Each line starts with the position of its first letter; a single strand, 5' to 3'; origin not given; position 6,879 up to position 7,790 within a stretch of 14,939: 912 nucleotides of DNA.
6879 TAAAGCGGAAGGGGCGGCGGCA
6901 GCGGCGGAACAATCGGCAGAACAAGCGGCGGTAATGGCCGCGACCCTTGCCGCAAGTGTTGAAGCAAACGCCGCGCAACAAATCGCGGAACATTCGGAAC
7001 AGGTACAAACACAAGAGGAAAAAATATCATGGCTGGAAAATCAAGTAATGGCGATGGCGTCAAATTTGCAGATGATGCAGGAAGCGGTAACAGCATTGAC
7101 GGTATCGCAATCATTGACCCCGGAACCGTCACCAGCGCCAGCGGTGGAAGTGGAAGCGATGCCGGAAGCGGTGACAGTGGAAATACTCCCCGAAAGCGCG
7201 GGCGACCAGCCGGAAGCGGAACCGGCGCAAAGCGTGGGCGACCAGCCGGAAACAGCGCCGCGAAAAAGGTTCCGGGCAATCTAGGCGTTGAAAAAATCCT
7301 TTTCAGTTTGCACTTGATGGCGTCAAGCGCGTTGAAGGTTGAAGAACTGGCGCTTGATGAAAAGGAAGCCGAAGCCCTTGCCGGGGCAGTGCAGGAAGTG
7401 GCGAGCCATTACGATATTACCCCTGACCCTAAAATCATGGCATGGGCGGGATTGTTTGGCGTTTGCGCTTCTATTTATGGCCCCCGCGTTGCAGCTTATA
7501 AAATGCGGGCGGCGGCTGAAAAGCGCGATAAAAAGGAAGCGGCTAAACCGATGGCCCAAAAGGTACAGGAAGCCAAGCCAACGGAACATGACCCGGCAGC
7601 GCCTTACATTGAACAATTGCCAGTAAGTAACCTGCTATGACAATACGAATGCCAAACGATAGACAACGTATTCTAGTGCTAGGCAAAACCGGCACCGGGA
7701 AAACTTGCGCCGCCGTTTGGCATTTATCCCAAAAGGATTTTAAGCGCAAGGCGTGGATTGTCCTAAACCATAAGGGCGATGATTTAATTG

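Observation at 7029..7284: Overprinted genes VI and X with a 36-nt tandem duplication giving two AT-hook-like motifs in P10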

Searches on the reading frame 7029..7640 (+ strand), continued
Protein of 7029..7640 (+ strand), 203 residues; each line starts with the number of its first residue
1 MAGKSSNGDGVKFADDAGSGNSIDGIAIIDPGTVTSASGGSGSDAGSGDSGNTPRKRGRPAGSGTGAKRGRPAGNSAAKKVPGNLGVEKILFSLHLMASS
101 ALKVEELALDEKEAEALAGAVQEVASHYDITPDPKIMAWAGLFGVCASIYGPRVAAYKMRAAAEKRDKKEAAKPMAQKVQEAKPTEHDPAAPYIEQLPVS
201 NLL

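Call 41: get_annotated_region(hit=H87, flank=400)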
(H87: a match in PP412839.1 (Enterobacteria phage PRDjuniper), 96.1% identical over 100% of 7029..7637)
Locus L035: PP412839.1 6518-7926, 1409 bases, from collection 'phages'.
description: Enterobacteria phage PRDjuniper, complete genome.
organism: Enterobacteria phage PRDjuniper (NCBI taxid 3127603)
taxonomy: Viruses; Varidnaviria; Bamfordvirae; Preplasmiviricota; Tectiliviricetes; Kalamavirales; Tectiviridae; Alphatectivirus
host: Salmonella enterica serovar Typhimurium LT2 - pKJK5; source: -; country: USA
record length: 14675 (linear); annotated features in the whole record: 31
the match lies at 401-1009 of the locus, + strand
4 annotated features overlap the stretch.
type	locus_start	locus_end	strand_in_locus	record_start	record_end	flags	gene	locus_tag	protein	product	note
CDS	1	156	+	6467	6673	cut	-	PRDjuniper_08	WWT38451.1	assembly protein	P33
CDS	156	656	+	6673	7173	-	-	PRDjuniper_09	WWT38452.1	packaging efficiency factor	P6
CDS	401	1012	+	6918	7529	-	-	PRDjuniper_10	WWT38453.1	assembly protein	P10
CDS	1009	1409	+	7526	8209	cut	-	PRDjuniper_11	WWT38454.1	DNA packaging ATPase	P9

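Call 42: get_annotated_region(hit=H85, flank=400)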
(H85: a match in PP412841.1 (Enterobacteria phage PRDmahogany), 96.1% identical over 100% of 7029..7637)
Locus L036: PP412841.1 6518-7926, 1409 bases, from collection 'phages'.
description: Enterobacteria phage PRDmahogany, complete genome.
organism: Enterobacteria phage PRDmahogany (NCBI taxid 3127605)
taxonomy: Viruses; Varidnaviria; Bamfordvirae; Preplasmiviricota; Tectiliviricetes; Kalamavirales; Tectiviridae; Alphatectivirus
host: Salmonella enterica serovar Typhimurium LT2 - pKJK5; source: -; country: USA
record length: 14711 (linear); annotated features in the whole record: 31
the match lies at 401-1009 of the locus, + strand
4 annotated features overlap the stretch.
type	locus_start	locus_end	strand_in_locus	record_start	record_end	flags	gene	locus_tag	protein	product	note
CDS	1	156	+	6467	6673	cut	-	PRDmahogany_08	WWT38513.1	assembly protein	P33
CDS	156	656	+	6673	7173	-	-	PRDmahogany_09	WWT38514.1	packaging efficiency factor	P6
CDS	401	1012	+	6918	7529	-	-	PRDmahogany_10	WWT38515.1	assembly protein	P10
CDS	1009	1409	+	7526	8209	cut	-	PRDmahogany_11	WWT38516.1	DNA packaging ATPase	P9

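Call 54: search_protein_families(library=phrogs, proteins=[window:7029-7640:+], max_evalue=0.01)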
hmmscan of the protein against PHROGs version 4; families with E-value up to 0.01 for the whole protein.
window:7029-7640:+ (203 aa): 2 families
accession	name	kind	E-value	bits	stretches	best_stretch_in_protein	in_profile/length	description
phrog_14814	-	unknown function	1.9e-137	456.6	1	1-203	1-203/203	-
phrog_36201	-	unknown function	0.0067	17.6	0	104-153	57-107/146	-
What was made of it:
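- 7029..7640 (+): Gene X, protein P10 (203 aa; non-structural assembly/scaffolding protein). PHROG 14814, unknown function (call 54).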

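Call 57: predict_structure(alignment_id=A3)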
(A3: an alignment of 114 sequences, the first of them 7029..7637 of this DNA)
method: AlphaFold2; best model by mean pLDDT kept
length: 203 residues; sequences in the alignment: 114
mean_pLDDT: 68.7   pTM: 0.36
mean pLDDT of the five models: 68.7, 68.1, 67.1, 67.1, 66.8
residues with pLDDT >= 90: 12; 70-90: 91; 50-70: 82; < 50: 18
segments of 3 or more residues with pLDDT < 50: 17-19, 42-45
pLDDT, mean of each block of 10 residues (from residue 1): 50 51 71 55 47 59 56 56 70 80 80 80 79 82 79 87 95 68 64 68 59
secondary structure, 60 per line:
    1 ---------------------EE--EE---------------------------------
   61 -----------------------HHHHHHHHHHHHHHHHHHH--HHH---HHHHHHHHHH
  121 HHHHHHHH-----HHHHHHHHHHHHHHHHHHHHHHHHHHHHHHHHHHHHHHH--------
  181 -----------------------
elements in order: H84-102 H111-128 H134-172
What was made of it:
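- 7278..7544 (+): P10 folded C-terminal domain (helices 84-102, 111-128, 134-172, with a hydrophobic W139-Y150 stretch and the YGPR motif). It begins where P6 stops. AlphaFold2 model, pLDDT 79-95 over this region (call 57).
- On PRD1 P10 / Gp-h assembly factor family: Helices 84-102, 111-128 and 134-172 (call 57).
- The hooks lie in a region modelled as disordered (pLDDT 47-71, call 57).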

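Call 60: search_protein_families(library=pfam, alignment_id=A3, max_evalue=1)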
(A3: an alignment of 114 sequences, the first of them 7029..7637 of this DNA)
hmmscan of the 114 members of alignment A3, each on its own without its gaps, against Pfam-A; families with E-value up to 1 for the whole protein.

A. member 1, window:7029-7637:+ (203 aa): 2 families
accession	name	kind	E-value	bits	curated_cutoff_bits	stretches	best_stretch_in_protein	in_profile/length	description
PF11159.13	DUF2939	-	0.07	13.9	24.8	1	145-172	5-32/93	Protein of unknown function (DUF2939)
PF02178.24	AT_hook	-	0.15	12.5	17.4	0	54-64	1-11/13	AT hook motif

B. families by the number of members that match (of 114 scanned): 46 families (the first 25 are shown)
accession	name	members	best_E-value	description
PF02178.24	AT_hook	14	0.025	AT hook motif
PF17208.8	RBR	3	0.0069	RNA binding Region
PF25612.1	DUF7940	3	0.0075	Family of unknown function (DUF7940)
PF18625.7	EspB_PE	3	0.018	ESX-1 secreted protein B PE domain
PF14316.11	DUF4381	2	0.0038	Domain of unknown function (DUF4381)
PF08744.15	NOZZLE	2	0.0059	Plant transcription factor NOZZLE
PF01925.25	TauE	2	0.032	Sulfite exporter TauE/SafE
PF24881.1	DUF7739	2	0.043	Domain of unknown function (DUF7739)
PF16817.10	DUF5073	2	0.054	Domain of unknown function (DUF5073)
PF11159.13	DUF2939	2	0.059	Protein of unknown function (DUF2939)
PF14621.11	RFX5_DNA_bdg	1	0.0019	RFX5 DNA-binding domain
PF03928.20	HbpS-like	1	0.0039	Haem degrading protein HbpS-like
PF09873.14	DUF2100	1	0.0091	Uncharacterized protein conserved in archaea (DUF2100)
PF10814.13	CwsA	1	0.0097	Cell wall synthesis protein CwsA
PF15315.11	FRG2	1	0.014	Facioscapulohumeral muscular dystrophy candidate 2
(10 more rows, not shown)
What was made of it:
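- AT_hook is the Pfam family hit by the most members of the alignment, although weakly (call 60).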

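Call 61: fold_search(model_id=the predicted structure, library=pdb)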
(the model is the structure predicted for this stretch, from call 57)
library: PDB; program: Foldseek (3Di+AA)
matches with E <= 10: 25; with E <= 0.001: 0
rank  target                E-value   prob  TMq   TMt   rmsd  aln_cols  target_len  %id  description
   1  8b9z_K                2.7e+00  0.13  0.19  0.32   7.5        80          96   18  Drosophila melanogaster complex I in the Active state (Dm1) (released 2023-01-18)
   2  7pzy_z                5.0e+00  0.07  0.19  0.21  11.2       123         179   16  Structure of the vacant Candida albicans 80S ribosome (released 2022-05-18)
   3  8scb_R                5.3e+00  0.07  0.20  0.22  10.9       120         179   16  Terminating ribosome with SRI-41315 (released 2023-12-27)
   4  7qsd_W                6.0e+00  0.11  0.18  0.29   5.8        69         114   12  Bovine complex I in the active state at 3.1 A (released 2022-03-02)
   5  7y4r_B                6.0e+00  0.08  0.15  0.23   7.3        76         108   12  Structure of RclX (released 2023-07-05)
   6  1vbg                  6.0e+00  0.06  0.14  0.04   9.9        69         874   23  Pyruvate Phosphate Dikinase from Maize (released 2005-03-08)
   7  3lof_F                6.3e+00  0.07  0.17  0.32   9.5        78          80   14  C-terminal domain of human heat shock 70kDa protein 1B. (released 2010-02-16)
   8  7qsk_W                6.7e+00  0.10  0.18  0.29   6.1        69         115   13  Bovine complex I in lipid nanodisc, Active-Q10 (released 2022-05-25)
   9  3d19_D                6.7e+00  0.05  0.15  0.13   8.2        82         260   13  Crystal structure of a conserved metalloprotein from Bacillus cereus (released 2008-07-08)
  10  6zlc_B                7.2e+00  0.05  0.15  0.30   8.7        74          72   11  Non-specific dsRNA recognition by wildtype H7N1 RNA-binding domain (released 2020-10-07)
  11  9g1z_z                7.6e+00  0.03  0.15  0.18  10.8       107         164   17  Structure of Candida albicans 80S ribosome in complex with mefloquine (non-rotated state) (released 2025-04-23)
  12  6sx0_A                8.1e+00  0.05  0.14  0.31   8.5        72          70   11  Specific dsRNA recognition by wild type H7N1 NS1 RNA-binding domain (released 2020-10-07)
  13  6sx0_B                8.1e+00  0.05  0.14  0.31   8.5        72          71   11  Specific dsRNA recognition by wild type H7N1 NS1 RNA-binding domain (released 2020-10-07)
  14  6wk5_A                8.6e+00  0.07  0.19  0.30   6.1        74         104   14  Crystal structure of Gdx-Clo from Small Multidrug Resistance family of transporters (released 2020-10-28)
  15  7y4r_A                8.6e+00  0.06  0.16  0.25   9.4        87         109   11  Structure of RclX (released 2023-07-05)
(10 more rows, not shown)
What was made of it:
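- Tried and rejected: Foldseek of the P10 model against the PDB gave nothing below E = 2.7 (call 61).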

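Call 72: find_related_loci(query=A2, collection=genome_contigs, flank=3000)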
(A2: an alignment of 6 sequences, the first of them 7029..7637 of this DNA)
Query A2 (203 aa) in genome_contigs; peptide patterns used: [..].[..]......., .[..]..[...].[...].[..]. (x = any residue, [..] = any of these).
600 stretches matched a pattern (row limit reached: there are more); 1 encode a relative of the query (tblastn E <= 1e-3); 1 distinct loci.
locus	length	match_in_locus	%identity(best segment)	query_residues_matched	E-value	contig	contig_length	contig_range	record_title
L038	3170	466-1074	95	1-203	7e-132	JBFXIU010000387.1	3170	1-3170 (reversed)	MAG: Porticoccaceae bacterium isolate CA_2019_TPIn_35 NODE_149431_length_3170_cov_4.984226_TPIn, whole genome shotgun se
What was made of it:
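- Tried and rejected: Genome-contig scan gave only one alphatectivirus fragment, inside a MAG (call 72).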

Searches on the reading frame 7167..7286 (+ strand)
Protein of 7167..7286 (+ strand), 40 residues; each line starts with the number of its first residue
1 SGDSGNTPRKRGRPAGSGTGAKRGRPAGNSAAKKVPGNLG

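Call 73: search_solved_structures(query=window:7167-7286:+, max_evalue=10, show_alignments=5)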
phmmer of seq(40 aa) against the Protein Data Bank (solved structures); distinct sequences matched with E-value up to 10: 0.
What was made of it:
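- Tried and rejected: phmmer of the 40-residue hook region against PDB sequences gave no hit (call 73).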

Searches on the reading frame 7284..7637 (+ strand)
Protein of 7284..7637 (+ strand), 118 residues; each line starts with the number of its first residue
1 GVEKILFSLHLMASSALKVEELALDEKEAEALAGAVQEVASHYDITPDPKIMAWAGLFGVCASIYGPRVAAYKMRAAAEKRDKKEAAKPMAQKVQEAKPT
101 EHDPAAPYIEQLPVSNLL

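Call 45: search_protein_representatives(protein=window:7284-7637:+)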
Query: 118 residues. Proteins with E-value up to 0.001 (for the whole library): 2164; up to 1e-10: 278; up to 1e-30: 1. The best 150 are listed.
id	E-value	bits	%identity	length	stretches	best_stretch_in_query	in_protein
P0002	4.7e-61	219.9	89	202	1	1-118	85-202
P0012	1.7e-28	115.2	63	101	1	11-117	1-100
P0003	8.7e-27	109.7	62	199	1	1-88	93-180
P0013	1.5e-24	102.5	61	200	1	1-88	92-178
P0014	6.6e-24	100.5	60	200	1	1-88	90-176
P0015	1.7e-23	99.1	54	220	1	1-100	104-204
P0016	2.0e-23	98.9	51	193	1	1-98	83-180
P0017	3.2e-22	95.0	54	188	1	1-94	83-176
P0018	8.8e-22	93.6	52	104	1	12-104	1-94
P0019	2.4e-21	92.2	49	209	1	1-97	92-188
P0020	7.2e-21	90.7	49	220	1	1-101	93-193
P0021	7.1e-20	87.5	48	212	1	1-114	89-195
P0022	8.7e-20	87.2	46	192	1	1-101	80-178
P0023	9.0e-20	87.1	44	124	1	4-100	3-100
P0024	2.9e-19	85.5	55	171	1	1-77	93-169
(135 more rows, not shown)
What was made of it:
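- Tried and rejected: The motif frequency rests on the search with the C-terminal domain alone (call 45).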
